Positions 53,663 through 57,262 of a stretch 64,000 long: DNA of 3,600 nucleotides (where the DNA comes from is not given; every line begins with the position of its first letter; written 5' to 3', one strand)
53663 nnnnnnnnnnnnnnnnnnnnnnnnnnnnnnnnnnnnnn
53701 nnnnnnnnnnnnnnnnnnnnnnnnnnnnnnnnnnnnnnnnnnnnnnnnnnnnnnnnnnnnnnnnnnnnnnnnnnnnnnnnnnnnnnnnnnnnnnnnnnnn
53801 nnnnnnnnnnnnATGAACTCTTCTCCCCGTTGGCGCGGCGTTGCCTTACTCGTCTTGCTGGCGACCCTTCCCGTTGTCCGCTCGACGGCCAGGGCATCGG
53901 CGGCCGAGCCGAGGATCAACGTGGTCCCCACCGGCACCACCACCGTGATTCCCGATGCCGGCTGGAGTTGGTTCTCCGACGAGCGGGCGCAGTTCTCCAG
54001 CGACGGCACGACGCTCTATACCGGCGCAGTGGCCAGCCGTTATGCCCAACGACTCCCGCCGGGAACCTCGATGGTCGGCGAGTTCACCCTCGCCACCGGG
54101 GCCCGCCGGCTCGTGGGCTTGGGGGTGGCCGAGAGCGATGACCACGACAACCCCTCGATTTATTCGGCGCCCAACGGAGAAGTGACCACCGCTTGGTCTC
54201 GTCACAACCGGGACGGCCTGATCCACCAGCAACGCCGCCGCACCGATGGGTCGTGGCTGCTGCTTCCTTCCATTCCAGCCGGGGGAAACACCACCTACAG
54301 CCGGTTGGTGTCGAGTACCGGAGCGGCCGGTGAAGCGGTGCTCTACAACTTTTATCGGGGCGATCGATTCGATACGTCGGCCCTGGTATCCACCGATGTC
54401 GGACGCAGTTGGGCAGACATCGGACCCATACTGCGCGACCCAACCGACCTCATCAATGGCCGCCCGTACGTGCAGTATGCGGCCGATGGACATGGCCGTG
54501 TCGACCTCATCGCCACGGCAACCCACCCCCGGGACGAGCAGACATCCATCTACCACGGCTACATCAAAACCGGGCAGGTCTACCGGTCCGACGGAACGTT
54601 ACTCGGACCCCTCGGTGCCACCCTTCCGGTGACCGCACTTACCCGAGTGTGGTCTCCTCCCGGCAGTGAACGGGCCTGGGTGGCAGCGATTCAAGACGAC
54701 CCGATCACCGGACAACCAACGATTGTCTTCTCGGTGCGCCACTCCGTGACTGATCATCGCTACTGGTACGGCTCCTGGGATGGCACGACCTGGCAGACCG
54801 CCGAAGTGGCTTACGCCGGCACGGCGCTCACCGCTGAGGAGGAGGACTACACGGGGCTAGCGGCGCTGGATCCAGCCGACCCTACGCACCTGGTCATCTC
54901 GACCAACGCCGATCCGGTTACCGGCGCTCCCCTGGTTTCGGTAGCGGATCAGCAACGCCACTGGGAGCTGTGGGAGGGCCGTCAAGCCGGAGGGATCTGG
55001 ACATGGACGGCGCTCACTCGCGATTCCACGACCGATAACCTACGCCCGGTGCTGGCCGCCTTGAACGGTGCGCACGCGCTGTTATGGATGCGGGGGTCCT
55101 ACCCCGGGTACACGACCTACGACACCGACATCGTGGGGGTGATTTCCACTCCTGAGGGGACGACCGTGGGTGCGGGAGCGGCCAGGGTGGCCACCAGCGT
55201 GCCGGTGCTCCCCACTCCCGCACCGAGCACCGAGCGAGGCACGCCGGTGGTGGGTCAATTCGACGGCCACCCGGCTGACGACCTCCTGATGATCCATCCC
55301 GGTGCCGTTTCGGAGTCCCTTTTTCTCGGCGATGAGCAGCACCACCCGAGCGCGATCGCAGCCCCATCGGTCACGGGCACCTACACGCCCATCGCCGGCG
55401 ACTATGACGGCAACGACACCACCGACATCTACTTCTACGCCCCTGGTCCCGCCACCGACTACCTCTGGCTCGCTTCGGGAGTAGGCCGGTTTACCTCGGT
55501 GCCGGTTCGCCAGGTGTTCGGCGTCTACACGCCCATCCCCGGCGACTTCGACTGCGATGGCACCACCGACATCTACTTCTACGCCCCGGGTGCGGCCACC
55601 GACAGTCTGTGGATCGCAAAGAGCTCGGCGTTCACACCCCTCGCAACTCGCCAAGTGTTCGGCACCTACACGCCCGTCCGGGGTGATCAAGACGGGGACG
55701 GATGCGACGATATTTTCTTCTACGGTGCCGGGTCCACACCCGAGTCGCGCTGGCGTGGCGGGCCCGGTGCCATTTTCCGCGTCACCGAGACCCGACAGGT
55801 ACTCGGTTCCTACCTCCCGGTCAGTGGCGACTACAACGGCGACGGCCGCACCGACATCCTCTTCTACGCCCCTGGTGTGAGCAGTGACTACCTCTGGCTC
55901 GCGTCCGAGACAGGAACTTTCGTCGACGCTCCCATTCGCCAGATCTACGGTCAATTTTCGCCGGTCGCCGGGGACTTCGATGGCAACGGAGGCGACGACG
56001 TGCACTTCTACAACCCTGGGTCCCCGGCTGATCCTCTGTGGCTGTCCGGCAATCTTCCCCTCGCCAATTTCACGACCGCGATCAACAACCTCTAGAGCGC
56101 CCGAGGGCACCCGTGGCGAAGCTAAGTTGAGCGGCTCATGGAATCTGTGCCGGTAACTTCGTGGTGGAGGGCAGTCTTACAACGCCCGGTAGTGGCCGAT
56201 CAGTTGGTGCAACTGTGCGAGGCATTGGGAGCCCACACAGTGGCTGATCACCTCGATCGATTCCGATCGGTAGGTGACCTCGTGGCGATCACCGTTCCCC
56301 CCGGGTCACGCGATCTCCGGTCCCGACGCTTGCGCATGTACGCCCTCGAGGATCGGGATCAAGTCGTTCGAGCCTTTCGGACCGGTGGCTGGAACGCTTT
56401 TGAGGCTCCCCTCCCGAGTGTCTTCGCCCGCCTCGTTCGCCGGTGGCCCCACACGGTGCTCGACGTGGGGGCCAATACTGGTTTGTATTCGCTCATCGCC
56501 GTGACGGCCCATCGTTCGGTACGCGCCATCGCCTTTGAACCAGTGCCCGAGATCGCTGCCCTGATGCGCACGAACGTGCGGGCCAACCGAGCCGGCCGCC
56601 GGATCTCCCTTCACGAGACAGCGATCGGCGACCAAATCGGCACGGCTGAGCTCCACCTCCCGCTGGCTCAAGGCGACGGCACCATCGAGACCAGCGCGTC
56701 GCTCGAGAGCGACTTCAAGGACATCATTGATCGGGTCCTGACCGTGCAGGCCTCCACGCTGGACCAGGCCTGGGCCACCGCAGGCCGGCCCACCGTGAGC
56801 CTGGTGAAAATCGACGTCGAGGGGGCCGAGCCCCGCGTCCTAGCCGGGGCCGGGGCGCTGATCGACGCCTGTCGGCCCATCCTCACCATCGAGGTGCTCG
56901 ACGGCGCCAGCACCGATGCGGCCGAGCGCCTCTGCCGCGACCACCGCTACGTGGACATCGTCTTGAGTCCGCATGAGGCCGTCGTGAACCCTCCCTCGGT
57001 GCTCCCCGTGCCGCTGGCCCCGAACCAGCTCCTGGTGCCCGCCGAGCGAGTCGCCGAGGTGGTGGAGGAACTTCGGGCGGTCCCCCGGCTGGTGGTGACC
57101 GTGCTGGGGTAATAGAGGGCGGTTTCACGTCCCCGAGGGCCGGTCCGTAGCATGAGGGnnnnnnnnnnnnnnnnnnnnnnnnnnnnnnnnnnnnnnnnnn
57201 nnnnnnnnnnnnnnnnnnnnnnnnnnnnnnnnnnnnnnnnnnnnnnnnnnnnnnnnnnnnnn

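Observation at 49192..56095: Orphan mau-like redox-maturation module built around a TAT-exported, cysteine-packed MauA-like/FG-GAP fusion protein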

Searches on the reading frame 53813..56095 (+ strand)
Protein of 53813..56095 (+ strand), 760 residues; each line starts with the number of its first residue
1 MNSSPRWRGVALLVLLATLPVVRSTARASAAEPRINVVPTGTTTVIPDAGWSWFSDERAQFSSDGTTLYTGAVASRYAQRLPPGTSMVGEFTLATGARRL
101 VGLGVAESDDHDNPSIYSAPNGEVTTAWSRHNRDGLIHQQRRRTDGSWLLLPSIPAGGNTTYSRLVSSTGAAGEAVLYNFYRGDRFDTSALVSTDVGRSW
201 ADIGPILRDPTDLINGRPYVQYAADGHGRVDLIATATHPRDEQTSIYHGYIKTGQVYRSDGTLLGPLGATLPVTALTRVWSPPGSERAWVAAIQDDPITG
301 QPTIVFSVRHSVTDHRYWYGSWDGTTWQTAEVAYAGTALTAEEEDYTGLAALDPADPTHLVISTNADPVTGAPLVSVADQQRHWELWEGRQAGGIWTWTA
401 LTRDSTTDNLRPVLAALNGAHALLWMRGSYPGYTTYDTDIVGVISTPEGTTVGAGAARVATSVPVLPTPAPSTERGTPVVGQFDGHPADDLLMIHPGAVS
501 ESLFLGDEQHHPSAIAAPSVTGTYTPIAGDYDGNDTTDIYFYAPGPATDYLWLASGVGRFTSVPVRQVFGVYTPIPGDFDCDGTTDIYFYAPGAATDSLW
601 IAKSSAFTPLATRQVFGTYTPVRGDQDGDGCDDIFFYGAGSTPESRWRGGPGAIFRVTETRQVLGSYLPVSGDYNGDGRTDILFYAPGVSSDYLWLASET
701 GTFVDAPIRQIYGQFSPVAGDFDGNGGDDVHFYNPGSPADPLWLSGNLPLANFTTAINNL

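Call 3: search_protein_families(library=pfam, proteins=[window:53813-56095:+], max_evalue=0.1)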
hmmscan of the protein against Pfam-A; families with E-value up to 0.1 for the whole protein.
window:53813-56095:+ (760 aa): 3 families
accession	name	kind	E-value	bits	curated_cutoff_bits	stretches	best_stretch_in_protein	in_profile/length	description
PF13517.12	FG-GAP_3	-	6.4e-17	62.3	26.9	3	673-730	1-59/61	FG-GAP-like repeat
PF15892.11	BNR_4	-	2e-10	41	27.3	1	106-333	35-270/272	BNR repeat-containing family member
PF01839.29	FG-GAP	-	3.7e-07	30.3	22.1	1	670-689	6-25/37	FG-GAP repeat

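Call 4: search_protein_families(library=ncbifam, proteins=[window:53813-56095:+], max_evalue=0.1)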
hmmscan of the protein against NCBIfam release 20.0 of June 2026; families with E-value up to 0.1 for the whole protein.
window:53813-56095:+ (760 aa): 0 families

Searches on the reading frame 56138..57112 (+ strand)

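Call 3: search_protein_families(library=pfam, proteins=[window:56138-57112:+], max_evalue=0.1)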
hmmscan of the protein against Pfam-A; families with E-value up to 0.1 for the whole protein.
window:56138-57112:+ (324 aa): 3 families
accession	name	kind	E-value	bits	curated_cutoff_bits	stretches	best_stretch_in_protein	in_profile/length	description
PF05050.19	Methyltransf_21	-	6.9e-19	69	22.7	1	109-257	1-152/173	Methyltransferase FkbM domain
PF05575.17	V_cholerae_RfbT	-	9.3e-06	25.6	27.9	1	105-235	81-207/286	Vibrio cholerae RfbT protein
PF02475.24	TRM5-TYW2_MTfase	-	0.08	13.3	28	0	105-157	38-90/164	TRM5/TYW2 methyltransferase domain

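Call 4: search_protein_families(library=ncbifam, proteins=[window:56138-57112:+], max_evalue=0.1)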
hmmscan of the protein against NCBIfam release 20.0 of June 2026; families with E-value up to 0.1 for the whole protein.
window:56138-57112:+ (324 aa): 6 families
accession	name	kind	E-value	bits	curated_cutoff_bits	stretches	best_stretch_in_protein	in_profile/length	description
TIGR01444.1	fkbM_fam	subfamily_domain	1.3e-27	97.1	37.7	1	106-253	1-142/143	FkbM family methyltransferase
NF053543.1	FlxJ_fam_MTase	equivalog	1e-06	28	560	1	86-166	164-239/352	FlxJ family methyltransferase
TIGR02469.1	CbiT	equivalog_domain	0.00054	20.2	78.3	1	105-154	21-70/124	precorrin-6Y C5,15-methyltransferase (decarboxylating) subunit CbiT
TIGR00427.1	TIGR00427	subfamily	0.013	15.2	99.2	1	157-205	103-151/201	NAAT family transporter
NF043040.1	corrin_prot_MT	hypoth_equivalog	0.051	13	180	1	98-163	33-99/216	corrinoid protein-associated methyltransferase CpaM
NF011529.0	PRK14968.1-3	equivalog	0.062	12.7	162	1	99-159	30-87/198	putative methyltransferase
